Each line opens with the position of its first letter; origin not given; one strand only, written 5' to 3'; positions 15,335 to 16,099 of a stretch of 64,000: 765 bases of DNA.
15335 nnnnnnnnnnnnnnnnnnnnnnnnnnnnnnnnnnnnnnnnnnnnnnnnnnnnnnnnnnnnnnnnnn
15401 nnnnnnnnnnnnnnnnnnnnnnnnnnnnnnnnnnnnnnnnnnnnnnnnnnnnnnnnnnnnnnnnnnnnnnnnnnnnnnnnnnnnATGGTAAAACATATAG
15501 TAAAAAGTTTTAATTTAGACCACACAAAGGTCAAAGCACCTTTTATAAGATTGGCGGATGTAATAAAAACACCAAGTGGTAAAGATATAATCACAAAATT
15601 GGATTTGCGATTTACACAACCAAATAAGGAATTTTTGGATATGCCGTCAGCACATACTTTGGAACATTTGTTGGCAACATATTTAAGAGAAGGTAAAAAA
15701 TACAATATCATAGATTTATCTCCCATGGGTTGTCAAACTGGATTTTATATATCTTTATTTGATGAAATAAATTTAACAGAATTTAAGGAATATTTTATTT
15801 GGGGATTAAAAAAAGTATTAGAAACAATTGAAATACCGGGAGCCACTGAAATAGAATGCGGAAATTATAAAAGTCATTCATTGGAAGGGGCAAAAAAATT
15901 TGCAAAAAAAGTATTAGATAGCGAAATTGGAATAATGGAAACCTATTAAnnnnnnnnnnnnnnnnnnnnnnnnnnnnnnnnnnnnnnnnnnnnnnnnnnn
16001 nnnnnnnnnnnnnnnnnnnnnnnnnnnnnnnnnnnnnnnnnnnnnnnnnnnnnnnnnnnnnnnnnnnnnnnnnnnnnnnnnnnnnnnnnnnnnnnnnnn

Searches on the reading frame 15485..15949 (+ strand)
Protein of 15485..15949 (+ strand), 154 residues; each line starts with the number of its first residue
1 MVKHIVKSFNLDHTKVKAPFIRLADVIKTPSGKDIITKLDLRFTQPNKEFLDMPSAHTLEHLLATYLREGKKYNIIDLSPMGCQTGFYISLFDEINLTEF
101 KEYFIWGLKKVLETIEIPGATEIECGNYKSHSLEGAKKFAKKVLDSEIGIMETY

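Call 6: search_protein_families(library=pfam, proteins=[window:15485-15949:+])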
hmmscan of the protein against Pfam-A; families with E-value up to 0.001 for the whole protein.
window:15485-15949:+ (154 aa): 1 family
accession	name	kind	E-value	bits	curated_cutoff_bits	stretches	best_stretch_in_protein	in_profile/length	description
PF02664.20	LuxS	-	4.8e-47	160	27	1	6-150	2-151/154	S-Ribosylhomocysteinase (LuxS)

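Call 7: find_related_loci(query=window:15485-15949:+, collection=genome_contigs, flank=3000)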
Query window:15485-15949:+ (154 aa) in genome_contigs; peptide patterns used: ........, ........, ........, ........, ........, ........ (x = any residue, [..] = any of these).
600 stretches matched a pattern (row limit reached: there are more); 578 encode a relative of the query (tblastn E <= 1e-3); the best 80 are kept; 80 distinct loci.
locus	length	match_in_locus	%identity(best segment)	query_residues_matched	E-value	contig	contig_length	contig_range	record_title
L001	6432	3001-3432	54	1-146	7e-47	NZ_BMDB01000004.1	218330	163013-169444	Phocicoccus schoeneichii strain CCM 8667 sequence04, whole genome shotgun sequence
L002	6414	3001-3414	56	6-145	7e-47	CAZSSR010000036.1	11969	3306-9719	MAG TPA_asm: uncultured Bacillaceae bacterium isolate binchicken_co220_181 genome assembly, contig: NODE_3491_length_119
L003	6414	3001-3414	55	6-145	4e-45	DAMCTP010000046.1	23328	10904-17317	MAG TPA_asm: Pseudogracilibacillus sp. isolate CTOTU50063 NODE_266_length_23328_cov_8.340781, whole genome shotgun seque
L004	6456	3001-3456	49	2-150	8e-45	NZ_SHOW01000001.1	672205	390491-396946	Helicobacter pylori strain Nic47 Nic47_contig1, whole genome shotgun sequence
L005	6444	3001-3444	49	6-150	5e-44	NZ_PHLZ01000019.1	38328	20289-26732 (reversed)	Helicobacter pylori strain KH26 Contig_19, whole genome shotgun sequence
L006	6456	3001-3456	47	2-150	4e-44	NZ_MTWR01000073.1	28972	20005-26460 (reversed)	Helicobacter pylori strain SV376_1 SV376-contig75, whole genome shotgun sequence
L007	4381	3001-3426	53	3-145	5e-44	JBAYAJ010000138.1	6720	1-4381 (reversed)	MAG: Treponema sp. isolate SO_2016_CLC_T1_67 scaffold16300_PH3_Jul14_2016, whole genome shotgun sequence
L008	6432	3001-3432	50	1-146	1e-42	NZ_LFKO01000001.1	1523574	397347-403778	Salinicoccus sp. YB14-2 Scaffold1, whole genome shotgun sequence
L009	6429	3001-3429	52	1-144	1e-43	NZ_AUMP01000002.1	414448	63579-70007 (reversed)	Fictibacillus gelatini DSM 15865 H538DRAFT_scaffold00002.2_C, whole genome shotgun sequence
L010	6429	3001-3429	52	1-145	7e-44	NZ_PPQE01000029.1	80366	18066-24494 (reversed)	Staphylococcus hominis subsp. hominis strain NCTC 11320 NCTC11320_e2_c61, whole genome shotgun sequence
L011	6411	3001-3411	52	6-144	9e-44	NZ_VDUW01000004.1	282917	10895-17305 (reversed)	Cerasibacillus terrae strain CC-CFT480 contig04, whole genome shotgun sequence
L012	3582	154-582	50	1-145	2e-43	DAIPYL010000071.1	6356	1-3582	MAG TPA_asm: Jeotgalicoccus sp. isolate CTOTU5046 NODE_3005_length_6356_cov_26.448500, whole genome shotgun sequence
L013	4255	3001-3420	51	6-147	1e-43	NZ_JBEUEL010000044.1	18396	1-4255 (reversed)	Pueribacillus sp. YX66 T8_scaffold44, whole genome shotgun sequence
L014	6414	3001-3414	50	6-145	5e-43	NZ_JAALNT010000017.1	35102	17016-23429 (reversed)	Helicobacter pylori strain MX-2017-105 2017-05_17, whole genome shotgun sequence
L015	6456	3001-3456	49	1-154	3e-43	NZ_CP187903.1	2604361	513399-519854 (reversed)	Enterococcus sp. DIV0210g chromosome, complete genome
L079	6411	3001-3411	47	6-144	1e-39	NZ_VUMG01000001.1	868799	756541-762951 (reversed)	Cutibacterium porci strain WCA-380-WT-3A seq1, whole genome shotgun sequence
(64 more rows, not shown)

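Call 9: find_encoding_contigs(protein=window:15485-15949:+, flank=3000, max_places=10)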
Protein window:15485-15949:+ (154 aa): no gene with exactly this product is on record in the collection.

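Call 10: find_homologous_proteins(query=window:15485-15949:+)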
Query window:15485-15949:+ (154 aa): 2489 proteins with E <= 0.001 among 2514 candidates; the best 120 are listed.
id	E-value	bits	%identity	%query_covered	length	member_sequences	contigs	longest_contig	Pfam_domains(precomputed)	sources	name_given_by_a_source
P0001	1.2e-97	342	100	100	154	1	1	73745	PF02664.21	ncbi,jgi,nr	ncbi:MAG: S-ribosylhomocysteine lyase [Rickettsiales bacterium]|jgi:S-ribosylhomocysteine lyase|nr:S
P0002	6.7e-81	287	85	97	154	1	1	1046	PF02664.21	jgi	jgi:S-ribosylhomocysteine lyase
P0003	5.9e-75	268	79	97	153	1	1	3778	PF02664.21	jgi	-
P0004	1.3e-73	264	81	97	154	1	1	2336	PF02664.21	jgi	jgi:S-ribosylhomocysteine lyase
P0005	1.1e-71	258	80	99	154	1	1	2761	PF02664.21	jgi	jgi:S-ribosylhomocysteine lyase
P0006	6.6e-71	255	77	100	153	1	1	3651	PF02664.21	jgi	jgi:S-ribosylhomocysteine lyase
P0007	1.1e-68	248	74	97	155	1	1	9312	PF02664.21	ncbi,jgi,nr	ncbi:MAG: S-ribosylhomocysteine lyase [Rickettsiales bacterium]|jgi:S-ribosylhomocysteine lyase|nr:S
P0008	1.1e-68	248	78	96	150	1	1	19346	PF02664.21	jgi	jgi:S-ribosylhomocysteine lyase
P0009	3.3e-64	233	73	98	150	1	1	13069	PF02664.21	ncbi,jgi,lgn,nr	ncbi:MAG: S-ribosylhomocysteine lyase [Elusimicrobiota bacterium]|jgi:S-ribosylhomocysteine lyase|nr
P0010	1.4e-63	231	73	98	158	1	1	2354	PF02664.21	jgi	jgi:S-ribosylhomocysteine lyase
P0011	2.6e-63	230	71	98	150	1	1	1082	PF02664.21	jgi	jgi:S-ribosylhomocysteine lyase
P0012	8.8e-63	229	74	98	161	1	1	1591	PF02664.21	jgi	jgi:S-ribosylhomocysteine lyase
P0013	1.6e-62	228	70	98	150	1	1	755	PF02664.21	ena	-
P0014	4.2e-62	227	69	99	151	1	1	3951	PF02664.21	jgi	jgi:S-ribosylhomocysteine lyase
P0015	1.2e-61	225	70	99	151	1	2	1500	PF02664.21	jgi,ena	-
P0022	1.4e-56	209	73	86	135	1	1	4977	PF02664.21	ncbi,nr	ncbi:MAG: S-ribosylhomocysteine lyase, partial [Rickettsiales bacterium]|nr:S-ribosylhomocysteine ly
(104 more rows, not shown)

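Call 11: find_encoding_contigs(protein=P0007, flank=2500, max_places=3)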
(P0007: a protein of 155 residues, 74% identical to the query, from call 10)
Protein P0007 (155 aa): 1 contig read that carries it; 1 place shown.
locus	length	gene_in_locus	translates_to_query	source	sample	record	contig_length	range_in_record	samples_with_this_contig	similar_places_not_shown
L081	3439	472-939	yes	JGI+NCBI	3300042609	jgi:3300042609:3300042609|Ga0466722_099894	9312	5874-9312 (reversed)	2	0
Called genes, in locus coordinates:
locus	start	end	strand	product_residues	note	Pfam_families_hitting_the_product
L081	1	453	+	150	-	?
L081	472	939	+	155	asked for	PF02664:LuxS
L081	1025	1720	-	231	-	PF13505:OMP_b-brl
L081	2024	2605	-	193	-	PF01048:PNP_UDP_1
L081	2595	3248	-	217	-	PF00702:Hydrolase, PF06888:Put_Phosphatase (faint), PF12710:HAD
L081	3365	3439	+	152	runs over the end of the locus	-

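Call 12: find_encoding_contigs(protein=P0008, flank=2500, max_places=3)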
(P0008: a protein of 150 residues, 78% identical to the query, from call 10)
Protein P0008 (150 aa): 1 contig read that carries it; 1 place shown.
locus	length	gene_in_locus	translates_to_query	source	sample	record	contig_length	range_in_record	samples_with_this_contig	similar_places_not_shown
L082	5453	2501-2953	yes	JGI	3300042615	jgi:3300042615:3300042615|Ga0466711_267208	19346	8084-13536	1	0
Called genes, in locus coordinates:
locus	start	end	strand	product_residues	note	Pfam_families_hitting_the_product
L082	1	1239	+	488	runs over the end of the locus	PF01425:Amidase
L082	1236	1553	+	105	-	PF12647:RNHCP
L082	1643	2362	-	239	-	PF13483:Lactamase_B_3, PF12706:Lactamase_B_2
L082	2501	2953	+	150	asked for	PF02664:LuxS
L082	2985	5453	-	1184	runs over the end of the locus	PF13547:GTA_TIM, PF13550:Phage-tail_3, PF23666:Rcc01698_C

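Call 13: find_encoding_contigs(protein=P0009, flank=2500, max_places=3)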
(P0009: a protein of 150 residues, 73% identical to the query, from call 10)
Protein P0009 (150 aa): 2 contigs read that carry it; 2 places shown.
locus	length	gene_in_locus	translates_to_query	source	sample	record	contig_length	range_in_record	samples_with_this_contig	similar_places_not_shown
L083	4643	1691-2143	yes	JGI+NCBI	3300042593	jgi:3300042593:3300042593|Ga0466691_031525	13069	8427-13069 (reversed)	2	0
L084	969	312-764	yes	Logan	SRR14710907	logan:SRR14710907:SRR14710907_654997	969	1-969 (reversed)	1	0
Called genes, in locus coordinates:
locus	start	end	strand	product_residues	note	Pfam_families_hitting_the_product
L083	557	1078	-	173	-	PF07963:N_methyl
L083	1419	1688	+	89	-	-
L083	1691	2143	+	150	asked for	PF02664:LuxS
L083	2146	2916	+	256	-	PF01048:PNP_UDP_1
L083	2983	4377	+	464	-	PF00772:DnaB, PF06745:ATPase (faint), PF03796:DnaB_C, PF13481:AAA_25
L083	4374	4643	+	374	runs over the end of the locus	PF01168:Ala_racemase_N, PF00842:Ala_racemase_C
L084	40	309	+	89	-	-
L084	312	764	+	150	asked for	PF02664:LuxS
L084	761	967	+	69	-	?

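Call 14: find_encoding_contigs(protein=P0003, flank=2500, max_places=3)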
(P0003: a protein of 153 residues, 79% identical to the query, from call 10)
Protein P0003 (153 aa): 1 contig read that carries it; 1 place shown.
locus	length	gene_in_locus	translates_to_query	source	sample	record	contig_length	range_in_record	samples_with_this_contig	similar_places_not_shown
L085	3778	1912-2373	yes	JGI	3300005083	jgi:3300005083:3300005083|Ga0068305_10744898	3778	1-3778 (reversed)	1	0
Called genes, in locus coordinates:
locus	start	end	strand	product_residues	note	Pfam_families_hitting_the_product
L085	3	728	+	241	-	?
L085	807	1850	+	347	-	-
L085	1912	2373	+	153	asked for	PF02664:LuxS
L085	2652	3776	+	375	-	?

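Call 18: find_encoding_contigs(protein=P0002, flank=2500, max_places=3)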
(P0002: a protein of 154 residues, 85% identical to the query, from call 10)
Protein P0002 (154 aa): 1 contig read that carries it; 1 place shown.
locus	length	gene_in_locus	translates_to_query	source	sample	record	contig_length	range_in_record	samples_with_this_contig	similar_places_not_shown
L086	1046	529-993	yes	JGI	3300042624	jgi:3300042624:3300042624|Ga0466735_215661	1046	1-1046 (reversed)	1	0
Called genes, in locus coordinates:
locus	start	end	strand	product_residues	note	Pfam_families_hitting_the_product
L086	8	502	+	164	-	PF00892:EamA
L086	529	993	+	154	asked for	PF02664:LuxS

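Call 19: find_encoding_contigs(protein=P0004, flank=2500, max_places=3)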
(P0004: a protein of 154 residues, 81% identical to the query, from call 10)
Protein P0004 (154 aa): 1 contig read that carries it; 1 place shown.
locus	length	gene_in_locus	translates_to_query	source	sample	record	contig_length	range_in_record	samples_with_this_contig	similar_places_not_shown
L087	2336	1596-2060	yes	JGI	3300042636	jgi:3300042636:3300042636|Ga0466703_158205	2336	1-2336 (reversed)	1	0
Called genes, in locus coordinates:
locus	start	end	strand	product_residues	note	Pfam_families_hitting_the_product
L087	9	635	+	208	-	PF01053:Cys_Met_Meta_PP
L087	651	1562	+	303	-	PF00291:PALP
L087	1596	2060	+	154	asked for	PF02664:LuxS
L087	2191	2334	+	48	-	?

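Call 20: find_encoding_contigs(protein=P0005, flank=2500, max_places=3)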
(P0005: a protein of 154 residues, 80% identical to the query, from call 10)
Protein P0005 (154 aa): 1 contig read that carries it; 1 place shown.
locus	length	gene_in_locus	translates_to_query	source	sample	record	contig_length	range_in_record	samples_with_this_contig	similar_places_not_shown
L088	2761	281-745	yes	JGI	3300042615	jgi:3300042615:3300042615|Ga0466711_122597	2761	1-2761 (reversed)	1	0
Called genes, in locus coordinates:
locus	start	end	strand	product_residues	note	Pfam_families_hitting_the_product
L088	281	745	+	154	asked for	PF02664:LuxS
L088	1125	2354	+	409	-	PF00342:PGI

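Call 21: find_encoding_contigs(protein=P0006, flank=2500, max_places=3)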
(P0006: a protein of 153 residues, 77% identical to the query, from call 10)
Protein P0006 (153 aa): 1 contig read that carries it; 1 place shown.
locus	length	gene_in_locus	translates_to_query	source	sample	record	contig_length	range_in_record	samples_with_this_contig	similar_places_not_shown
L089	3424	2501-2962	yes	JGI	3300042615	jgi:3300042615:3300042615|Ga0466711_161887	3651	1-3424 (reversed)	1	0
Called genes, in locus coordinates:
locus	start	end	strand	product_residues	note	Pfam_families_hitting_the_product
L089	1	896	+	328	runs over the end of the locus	-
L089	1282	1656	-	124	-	PF12441:CopG_antitoxin (weak)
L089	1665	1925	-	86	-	-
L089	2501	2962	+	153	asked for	PF02664:LuxS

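Call 46: find_related_loci(query=window:15485-15949:+, collection=metagenome_contigs, flank=1500)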
Query window:15485-15949:+ (154 aa) in metagenome_contigs; peptide patterns used: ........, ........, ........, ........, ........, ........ (x = any residue, [..] = any of these).
600 stretches matched a pattern (row limit reached: there are more); 560 encode a relative of the query (tblastn E <= 1e-3); the best 80 are kept; 80 distinct loci.
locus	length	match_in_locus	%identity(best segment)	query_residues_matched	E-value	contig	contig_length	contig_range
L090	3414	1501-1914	54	6-145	1e-45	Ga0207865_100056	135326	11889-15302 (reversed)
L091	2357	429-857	52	3-146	2e-44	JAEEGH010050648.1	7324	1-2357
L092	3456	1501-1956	47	2-150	3e-44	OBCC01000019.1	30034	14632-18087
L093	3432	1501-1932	52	1-146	4e-44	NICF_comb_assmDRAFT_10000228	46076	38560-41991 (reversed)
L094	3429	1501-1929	51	1-145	1e-43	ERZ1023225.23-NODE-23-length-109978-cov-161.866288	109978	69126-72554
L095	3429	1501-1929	51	1-145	1e-43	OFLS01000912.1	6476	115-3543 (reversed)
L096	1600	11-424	51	6-145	2e-44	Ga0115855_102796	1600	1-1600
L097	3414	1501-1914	52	6-145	1e-43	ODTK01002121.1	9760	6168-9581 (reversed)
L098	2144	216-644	50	1-145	1e-43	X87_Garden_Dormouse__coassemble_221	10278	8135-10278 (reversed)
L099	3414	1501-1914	52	6-145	1e-43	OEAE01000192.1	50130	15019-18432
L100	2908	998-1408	52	6-144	2e-43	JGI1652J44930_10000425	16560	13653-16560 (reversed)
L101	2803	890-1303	51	6-145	2e-43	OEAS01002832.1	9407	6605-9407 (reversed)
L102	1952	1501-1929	50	1-145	2e-43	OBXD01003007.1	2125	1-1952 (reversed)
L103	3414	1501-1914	50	6-145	6e-42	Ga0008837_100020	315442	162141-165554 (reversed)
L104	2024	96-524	50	1-145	3e-43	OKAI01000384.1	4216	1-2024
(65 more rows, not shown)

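Call 60: find_encoding_contigs(protein=P0010, flank=1500, max_places=2)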
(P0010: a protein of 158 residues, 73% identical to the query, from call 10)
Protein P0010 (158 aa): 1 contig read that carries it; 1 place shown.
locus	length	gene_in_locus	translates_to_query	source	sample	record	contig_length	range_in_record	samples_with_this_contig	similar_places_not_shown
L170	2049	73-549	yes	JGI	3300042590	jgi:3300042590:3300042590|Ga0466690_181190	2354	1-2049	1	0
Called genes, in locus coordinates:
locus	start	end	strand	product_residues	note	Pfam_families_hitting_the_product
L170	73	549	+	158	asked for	PF02664:LuxS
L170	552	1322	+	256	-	PF01048:PNP_UDP_1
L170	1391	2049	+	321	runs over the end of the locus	?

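Call 61: find_encoding_contigs(protein=P0012, flank=1500, max_places=2)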
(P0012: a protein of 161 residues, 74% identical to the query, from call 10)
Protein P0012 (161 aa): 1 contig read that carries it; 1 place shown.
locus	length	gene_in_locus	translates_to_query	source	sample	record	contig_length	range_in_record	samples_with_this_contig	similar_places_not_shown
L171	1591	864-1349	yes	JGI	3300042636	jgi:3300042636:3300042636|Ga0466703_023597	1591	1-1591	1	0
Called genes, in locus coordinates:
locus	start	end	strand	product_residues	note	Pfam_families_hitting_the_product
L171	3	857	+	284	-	?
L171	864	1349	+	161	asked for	PF02664:LuxS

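Call 62: find_encoding_contigs(protein=P0022, flank=1500, max_places=2)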
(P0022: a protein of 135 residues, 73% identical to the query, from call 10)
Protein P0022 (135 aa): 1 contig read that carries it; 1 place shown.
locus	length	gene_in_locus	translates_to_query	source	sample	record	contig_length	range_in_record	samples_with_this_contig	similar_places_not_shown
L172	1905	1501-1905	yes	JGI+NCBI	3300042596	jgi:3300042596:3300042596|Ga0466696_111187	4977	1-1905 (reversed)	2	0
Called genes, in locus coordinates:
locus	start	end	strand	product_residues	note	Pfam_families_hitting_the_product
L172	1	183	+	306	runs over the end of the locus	PF00291:PALP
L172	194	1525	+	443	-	PF00132:Hexapep, PF14602:Hexapep_2 (weak), PF03848:TehB, PF13489:Methyltransf_23, PF08241:Methyltransf_11, PF08242:Methyltransf_12, PF13649:Methyltransf_25, PF13847:Methyltransf_31, +1 more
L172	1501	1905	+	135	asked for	PF02664:LuxS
